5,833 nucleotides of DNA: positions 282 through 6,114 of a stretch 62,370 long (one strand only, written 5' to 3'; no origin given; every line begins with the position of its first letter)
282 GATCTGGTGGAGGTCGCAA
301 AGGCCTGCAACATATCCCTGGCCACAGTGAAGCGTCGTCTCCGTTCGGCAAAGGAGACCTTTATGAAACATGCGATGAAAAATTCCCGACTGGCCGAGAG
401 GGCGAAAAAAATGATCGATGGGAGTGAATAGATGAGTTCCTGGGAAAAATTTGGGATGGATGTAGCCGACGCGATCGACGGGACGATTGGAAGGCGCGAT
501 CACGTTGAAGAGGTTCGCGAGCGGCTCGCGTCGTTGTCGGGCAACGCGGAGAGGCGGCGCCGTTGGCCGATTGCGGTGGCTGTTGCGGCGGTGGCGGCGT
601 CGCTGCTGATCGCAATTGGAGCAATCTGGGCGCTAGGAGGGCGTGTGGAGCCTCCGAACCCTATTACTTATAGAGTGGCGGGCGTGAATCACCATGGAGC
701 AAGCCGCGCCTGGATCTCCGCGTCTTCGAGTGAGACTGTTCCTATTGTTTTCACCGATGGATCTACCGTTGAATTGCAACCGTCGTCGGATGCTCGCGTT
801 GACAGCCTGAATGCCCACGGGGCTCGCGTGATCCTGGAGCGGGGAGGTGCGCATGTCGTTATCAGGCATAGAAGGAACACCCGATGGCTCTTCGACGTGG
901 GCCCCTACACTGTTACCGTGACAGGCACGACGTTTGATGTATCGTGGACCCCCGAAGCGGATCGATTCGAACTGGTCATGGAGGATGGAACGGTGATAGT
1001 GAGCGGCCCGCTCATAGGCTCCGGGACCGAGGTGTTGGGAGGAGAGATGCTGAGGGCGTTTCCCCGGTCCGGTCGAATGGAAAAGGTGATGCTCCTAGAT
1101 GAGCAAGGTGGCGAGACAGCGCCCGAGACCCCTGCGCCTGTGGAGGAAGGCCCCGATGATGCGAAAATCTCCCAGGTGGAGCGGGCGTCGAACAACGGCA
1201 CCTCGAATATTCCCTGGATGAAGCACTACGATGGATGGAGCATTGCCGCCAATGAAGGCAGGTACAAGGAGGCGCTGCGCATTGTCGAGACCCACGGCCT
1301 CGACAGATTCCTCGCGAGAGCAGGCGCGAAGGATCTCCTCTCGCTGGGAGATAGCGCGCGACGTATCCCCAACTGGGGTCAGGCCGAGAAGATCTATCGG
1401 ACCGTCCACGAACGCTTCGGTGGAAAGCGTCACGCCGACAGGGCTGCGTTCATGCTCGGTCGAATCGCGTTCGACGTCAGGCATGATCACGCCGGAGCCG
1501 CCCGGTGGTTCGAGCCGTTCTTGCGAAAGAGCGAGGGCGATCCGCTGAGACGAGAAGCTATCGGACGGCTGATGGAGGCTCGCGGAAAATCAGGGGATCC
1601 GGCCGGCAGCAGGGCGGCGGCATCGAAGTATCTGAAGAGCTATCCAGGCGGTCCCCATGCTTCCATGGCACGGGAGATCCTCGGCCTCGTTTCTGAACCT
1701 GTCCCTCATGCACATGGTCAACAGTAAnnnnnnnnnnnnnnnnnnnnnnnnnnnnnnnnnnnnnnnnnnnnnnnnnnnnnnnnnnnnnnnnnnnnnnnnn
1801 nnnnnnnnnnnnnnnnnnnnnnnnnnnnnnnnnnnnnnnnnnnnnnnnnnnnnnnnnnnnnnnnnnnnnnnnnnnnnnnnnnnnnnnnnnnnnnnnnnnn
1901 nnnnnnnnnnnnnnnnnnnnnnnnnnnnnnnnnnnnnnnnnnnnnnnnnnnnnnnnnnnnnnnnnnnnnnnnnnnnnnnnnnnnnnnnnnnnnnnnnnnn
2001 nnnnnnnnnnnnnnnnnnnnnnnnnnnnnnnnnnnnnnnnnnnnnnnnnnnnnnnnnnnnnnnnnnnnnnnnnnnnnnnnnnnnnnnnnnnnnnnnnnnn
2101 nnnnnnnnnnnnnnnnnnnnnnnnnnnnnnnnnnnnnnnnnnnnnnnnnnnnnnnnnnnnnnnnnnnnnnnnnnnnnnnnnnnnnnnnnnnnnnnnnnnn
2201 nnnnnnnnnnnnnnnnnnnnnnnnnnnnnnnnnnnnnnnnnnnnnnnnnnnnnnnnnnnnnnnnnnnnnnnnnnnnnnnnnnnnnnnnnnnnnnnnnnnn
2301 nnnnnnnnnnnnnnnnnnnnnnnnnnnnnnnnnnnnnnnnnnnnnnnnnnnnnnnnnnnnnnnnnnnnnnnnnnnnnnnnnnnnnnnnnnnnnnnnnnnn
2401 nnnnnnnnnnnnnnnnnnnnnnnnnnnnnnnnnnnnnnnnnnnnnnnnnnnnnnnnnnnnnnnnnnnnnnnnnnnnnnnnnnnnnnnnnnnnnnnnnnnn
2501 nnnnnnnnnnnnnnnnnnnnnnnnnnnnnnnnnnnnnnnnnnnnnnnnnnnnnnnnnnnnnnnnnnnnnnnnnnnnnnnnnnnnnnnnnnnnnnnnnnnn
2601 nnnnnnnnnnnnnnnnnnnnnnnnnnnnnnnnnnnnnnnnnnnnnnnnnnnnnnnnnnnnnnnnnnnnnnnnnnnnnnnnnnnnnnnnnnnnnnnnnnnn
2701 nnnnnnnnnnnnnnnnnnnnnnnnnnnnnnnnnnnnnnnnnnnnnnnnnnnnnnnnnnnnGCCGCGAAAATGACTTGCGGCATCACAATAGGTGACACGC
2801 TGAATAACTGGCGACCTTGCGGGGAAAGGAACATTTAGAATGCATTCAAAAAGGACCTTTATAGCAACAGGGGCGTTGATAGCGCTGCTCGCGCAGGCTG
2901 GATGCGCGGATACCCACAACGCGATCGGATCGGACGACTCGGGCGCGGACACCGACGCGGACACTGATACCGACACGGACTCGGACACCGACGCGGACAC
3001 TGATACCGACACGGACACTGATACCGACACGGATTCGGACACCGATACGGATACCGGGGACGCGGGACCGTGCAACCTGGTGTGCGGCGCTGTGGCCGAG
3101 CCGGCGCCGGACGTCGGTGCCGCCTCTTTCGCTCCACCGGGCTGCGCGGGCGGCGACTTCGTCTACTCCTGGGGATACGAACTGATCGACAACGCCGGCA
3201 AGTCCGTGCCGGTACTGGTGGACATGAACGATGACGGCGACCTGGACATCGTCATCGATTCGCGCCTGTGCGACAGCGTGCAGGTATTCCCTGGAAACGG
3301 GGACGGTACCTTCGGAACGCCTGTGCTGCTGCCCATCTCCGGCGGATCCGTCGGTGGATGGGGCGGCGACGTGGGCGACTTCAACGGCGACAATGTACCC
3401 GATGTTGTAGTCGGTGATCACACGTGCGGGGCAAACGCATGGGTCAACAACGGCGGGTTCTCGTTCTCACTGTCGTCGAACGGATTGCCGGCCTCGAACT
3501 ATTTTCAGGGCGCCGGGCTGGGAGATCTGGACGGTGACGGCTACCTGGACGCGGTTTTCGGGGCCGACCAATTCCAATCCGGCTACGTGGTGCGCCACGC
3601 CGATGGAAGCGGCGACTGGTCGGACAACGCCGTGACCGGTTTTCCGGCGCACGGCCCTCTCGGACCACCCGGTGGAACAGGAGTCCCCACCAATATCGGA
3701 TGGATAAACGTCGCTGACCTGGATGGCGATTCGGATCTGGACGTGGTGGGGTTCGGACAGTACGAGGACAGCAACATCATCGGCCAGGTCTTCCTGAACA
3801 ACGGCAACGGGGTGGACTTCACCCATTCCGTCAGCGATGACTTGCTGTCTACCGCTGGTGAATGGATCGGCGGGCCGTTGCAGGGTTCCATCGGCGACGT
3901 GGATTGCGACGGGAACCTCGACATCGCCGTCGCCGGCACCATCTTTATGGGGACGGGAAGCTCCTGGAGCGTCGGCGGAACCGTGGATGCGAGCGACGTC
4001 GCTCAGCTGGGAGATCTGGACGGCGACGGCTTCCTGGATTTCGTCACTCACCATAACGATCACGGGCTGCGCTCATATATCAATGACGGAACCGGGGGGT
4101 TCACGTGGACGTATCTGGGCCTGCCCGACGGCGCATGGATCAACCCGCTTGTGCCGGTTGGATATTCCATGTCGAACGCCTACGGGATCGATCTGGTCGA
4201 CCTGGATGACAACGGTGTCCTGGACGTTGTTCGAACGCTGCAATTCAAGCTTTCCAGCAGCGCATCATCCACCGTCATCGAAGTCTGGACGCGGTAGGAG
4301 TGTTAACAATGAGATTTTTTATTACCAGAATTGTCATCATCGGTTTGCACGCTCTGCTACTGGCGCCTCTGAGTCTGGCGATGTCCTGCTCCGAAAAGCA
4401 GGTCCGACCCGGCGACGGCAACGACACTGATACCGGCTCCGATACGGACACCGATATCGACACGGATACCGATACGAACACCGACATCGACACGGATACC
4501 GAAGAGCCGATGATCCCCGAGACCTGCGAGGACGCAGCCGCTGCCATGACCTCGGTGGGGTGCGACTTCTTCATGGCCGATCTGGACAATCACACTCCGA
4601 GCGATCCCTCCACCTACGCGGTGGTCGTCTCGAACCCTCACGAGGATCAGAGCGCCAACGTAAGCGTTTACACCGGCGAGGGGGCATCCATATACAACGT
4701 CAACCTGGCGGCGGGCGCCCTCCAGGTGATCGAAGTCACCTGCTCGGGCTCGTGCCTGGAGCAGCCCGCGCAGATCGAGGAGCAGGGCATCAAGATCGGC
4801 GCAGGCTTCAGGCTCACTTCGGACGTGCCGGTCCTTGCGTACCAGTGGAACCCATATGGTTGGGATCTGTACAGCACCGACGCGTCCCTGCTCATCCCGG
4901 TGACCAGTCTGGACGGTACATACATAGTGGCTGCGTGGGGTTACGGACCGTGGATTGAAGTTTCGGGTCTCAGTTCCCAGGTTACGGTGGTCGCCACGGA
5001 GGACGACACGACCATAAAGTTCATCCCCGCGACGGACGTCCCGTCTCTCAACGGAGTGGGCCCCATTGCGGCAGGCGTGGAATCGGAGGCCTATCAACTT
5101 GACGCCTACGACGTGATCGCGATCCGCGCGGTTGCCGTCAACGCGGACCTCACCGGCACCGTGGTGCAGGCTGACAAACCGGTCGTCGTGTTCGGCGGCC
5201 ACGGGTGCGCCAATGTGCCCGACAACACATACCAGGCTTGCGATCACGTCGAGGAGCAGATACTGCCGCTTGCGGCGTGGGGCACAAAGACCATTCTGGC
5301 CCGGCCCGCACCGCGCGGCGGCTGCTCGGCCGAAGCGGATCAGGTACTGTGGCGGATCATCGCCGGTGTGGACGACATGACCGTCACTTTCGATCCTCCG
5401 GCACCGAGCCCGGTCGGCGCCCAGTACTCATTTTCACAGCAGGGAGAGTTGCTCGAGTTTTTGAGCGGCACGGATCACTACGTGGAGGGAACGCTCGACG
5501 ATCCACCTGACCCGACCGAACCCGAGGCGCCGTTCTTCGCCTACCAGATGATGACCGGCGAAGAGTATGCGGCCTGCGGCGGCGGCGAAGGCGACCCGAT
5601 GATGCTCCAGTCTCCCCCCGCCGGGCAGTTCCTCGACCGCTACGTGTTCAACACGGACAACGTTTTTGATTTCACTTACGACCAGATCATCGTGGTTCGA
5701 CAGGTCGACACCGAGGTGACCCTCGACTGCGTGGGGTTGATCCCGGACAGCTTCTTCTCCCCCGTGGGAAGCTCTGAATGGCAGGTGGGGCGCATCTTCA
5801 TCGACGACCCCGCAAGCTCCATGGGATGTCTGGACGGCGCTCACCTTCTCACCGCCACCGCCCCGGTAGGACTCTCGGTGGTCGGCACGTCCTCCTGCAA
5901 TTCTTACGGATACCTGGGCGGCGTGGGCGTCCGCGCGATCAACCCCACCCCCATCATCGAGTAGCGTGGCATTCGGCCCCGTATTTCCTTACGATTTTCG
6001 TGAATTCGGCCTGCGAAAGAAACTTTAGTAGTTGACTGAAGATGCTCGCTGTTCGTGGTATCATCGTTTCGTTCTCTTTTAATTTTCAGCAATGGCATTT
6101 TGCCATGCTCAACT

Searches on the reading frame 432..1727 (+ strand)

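Call 43: search_protein_families(library=pfam, proteins=[window:432-1727:+], max_evalue=0.00001)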
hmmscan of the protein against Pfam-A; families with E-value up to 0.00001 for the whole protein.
window:432-1727:+ (431 aa): 1 family
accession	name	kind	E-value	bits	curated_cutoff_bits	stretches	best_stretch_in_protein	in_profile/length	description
PF04773.18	FecR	-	1.3e-08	35.6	24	1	96-188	4-96/97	FecR protein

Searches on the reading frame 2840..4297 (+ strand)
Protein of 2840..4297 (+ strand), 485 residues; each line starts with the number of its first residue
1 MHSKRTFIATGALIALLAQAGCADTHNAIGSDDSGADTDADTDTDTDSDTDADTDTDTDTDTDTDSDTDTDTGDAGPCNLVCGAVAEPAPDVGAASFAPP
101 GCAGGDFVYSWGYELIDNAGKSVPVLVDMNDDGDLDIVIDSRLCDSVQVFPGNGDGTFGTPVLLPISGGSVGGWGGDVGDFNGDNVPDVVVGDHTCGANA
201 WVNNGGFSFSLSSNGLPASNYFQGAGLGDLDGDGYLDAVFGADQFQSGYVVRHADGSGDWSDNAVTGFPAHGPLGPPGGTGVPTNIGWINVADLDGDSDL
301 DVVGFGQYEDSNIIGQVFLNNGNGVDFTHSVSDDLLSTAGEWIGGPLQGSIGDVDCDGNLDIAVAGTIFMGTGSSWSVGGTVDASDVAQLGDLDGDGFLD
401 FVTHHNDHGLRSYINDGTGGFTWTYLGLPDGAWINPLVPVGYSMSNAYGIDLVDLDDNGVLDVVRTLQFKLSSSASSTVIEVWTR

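Call 43: search_protein_families(library=pfam, proteins=[window:2840-4297:+], max_evalue=0.00001)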
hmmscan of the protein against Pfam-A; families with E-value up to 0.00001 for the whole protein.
window:2840-4297:+ (485 aa): 1 family
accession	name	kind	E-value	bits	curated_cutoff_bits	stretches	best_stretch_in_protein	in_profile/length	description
PF13517.12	FG-GAP_3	-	1.6e-24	86.7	26.9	2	128-191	1-61/61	FG-GAP-like repeat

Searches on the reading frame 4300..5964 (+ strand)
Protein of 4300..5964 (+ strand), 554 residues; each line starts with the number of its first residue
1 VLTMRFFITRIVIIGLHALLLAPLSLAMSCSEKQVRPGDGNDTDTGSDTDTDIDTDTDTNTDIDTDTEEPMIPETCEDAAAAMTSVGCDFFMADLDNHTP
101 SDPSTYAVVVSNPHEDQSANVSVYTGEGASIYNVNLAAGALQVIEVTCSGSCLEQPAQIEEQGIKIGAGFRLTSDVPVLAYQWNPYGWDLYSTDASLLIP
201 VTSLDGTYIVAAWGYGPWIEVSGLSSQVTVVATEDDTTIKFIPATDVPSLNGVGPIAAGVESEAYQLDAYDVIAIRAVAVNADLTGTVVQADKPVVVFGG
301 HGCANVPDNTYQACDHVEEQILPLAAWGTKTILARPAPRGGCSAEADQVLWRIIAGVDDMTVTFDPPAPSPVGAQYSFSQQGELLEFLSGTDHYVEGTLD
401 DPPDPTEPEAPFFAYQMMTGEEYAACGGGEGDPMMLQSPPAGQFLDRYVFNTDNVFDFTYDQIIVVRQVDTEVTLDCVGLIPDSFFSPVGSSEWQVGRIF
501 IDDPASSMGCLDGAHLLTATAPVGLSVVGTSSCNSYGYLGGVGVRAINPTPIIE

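Call 43: search_protein_families(library=pfam, proteins=[window:4300-5964:+], max_evalue=0.00001)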
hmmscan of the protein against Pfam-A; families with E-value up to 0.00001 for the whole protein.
window:4300-5964:+ (554 aa): 1 family
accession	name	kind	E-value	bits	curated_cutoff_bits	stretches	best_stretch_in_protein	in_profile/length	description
PF17517.7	IgGFc_binding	-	2e-64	218.2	25.6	1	194-529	1-297/297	IgGFc binding protein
